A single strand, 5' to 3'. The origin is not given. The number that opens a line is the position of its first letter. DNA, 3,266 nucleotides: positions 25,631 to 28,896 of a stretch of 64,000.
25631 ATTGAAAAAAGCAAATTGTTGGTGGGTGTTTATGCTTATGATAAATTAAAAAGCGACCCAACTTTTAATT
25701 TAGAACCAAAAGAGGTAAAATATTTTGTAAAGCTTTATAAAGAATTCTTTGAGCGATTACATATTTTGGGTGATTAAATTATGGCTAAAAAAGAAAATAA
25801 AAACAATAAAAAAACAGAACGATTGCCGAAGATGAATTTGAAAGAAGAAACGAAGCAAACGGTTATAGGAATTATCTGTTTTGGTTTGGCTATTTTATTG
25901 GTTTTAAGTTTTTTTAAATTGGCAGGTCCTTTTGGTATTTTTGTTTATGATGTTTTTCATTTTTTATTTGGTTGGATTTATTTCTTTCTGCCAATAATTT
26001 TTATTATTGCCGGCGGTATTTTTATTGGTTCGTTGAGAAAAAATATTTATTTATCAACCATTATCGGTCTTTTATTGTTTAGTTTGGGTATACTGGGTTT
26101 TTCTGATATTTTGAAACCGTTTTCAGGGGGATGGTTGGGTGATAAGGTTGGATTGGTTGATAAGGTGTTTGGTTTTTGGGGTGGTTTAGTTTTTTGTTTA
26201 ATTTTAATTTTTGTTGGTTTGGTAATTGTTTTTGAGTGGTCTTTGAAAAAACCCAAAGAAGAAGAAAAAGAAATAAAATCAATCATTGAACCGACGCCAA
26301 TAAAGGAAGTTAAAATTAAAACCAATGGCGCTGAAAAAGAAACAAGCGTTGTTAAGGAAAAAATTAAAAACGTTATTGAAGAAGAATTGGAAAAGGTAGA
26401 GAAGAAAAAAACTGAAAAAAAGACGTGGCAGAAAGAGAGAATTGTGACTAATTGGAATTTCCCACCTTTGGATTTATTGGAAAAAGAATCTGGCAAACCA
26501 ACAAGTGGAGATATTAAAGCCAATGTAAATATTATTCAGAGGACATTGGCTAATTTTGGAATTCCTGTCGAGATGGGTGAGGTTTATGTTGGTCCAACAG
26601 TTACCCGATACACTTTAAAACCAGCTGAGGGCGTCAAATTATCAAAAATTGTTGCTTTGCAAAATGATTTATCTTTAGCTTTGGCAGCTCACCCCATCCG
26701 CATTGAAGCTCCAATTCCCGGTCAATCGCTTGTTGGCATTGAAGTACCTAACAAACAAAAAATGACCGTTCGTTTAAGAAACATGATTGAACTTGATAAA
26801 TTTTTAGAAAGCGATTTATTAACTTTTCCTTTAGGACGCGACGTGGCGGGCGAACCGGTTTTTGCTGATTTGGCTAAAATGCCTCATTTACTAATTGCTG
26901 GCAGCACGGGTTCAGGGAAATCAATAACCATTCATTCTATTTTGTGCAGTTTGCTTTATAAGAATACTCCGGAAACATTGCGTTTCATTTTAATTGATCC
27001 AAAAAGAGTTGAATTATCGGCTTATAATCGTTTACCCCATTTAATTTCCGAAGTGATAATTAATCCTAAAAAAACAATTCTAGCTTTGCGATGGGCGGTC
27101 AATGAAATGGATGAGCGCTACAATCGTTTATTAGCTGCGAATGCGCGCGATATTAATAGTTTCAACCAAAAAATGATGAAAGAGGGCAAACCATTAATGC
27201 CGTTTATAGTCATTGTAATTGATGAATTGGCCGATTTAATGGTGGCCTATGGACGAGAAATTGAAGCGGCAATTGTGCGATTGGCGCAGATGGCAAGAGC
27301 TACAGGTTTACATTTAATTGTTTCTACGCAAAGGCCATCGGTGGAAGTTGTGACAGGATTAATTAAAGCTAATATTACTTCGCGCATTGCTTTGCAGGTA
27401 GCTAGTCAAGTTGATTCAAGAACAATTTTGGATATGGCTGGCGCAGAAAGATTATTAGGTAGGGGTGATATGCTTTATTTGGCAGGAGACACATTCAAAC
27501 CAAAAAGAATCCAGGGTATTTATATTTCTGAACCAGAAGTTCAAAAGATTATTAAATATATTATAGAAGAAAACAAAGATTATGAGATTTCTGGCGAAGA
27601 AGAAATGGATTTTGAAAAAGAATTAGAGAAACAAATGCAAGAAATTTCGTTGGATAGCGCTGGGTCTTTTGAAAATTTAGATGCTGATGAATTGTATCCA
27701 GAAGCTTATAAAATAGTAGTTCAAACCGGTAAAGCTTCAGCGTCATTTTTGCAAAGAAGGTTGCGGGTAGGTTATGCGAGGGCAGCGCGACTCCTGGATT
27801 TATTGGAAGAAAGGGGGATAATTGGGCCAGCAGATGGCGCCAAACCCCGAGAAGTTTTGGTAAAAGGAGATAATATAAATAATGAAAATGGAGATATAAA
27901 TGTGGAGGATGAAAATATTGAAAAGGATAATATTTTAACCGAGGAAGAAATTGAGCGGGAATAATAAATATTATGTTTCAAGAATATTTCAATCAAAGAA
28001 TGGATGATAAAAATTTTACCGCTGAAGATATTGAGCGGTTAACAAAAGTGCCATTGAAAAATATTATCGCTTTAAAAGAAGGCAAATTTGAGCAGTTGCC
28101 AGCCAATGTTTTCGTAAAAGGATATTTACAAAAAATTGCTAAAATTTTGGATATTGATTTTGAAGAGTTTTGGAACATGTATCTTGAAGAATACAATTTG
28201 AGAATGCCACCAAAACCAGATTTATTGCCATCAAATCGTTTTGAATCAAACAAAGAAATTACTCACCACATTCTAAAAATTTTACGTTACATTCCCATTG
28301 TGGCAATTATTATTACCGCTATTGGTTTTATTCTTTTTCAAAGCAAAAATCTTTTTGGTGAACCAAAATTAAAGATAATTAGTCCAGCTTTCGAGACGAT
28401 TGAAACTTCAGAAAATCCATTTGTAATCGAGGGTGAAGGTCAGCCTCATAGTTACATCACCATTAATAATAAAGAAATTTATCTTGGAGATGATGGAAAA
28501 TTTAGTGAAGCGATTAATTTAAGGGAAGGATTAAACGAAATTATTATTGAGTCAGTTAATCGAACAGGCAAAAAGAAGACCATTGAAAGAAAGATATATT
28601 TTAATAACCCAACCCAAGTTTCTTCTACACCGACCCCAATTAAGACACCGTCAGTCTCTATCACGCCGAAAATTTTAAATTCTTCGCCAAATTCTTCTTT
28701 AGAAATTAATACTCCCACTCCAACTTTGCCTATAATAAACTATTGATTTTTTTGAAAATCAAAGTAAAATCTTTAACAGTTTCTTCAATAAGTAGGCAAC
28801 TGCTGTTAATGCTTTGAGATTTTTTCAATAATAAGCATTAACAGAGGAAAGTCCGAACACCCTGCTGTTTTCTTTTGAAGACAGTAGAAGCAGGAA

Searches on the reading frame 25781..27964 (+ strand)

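Call 16: search_protein_families(library=pfam, proteins=[window:25781-27964:+], max_evalue=0.001)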
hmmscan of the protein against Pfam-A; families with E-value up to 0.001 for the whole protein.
window:25781-27964:+ (727 aa): 5 families
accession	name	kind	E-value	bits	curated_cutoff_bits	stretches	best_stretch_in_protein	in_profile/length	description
PF01580.24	FtsK_SpoIIIE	-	3.3e-56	190.6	24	1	332-521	2-221/221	FtsK/SpoIIIE family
PF17854.6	FtsK_alpha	-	2.3e-29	102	22.9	1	227-324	1-101/101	FtsK alpha domain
PF09397.16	FtsK_gamma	-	5e-28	97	30.6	1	634-694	2-62/63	Ftsk gamma domain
PF01935.23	DUF87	-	2.4e-05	25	23.2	1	359-408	13-61/220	Helicase HerA, central domain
PF13491.11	FtsK_4TM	-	0.001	19.2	23.1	1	47-156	46-164/171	4TM region of DNA translocase FtsK/SpoIIIE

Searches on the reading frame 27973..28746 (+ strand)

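Call 17: search_protein_families(library=pfam, proteins=[window:27973-28746:+], max_evalue=0.1)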
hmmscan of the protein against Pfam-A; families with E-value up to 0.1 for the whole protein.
window:27973-28746:+ (257 aa): 6 families
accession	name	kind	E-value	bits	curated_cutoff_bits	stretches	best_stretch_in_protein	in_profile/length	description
PF13413.12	HTH_25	-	5.4e-12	45.8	24.6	1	13-65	9-61/62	Helix-turn-helix domain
PF09136.16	Glucodextran_B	-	1.2e-10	41.6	27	1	131-210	1-81/83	Glucodextranase, domain B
PF12844.13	HTH_19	-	0.00086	19.6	30.2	1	13-65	11-57/64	Helix-turn-helix domain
PF13443.12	HTH_26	-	0.0048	17.6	22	1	8-66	4-57/63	Cro/C1-type HTH DNA-binding domain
PF11593.13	Med3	-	0.014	15.1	29.3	1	193-249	122-179/398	Mediator complex subunit 3 fungal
PF08942.16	DUF1919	-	0.062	13.3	25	1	10-59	124-175/196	Domain of unknown function (DUF1919)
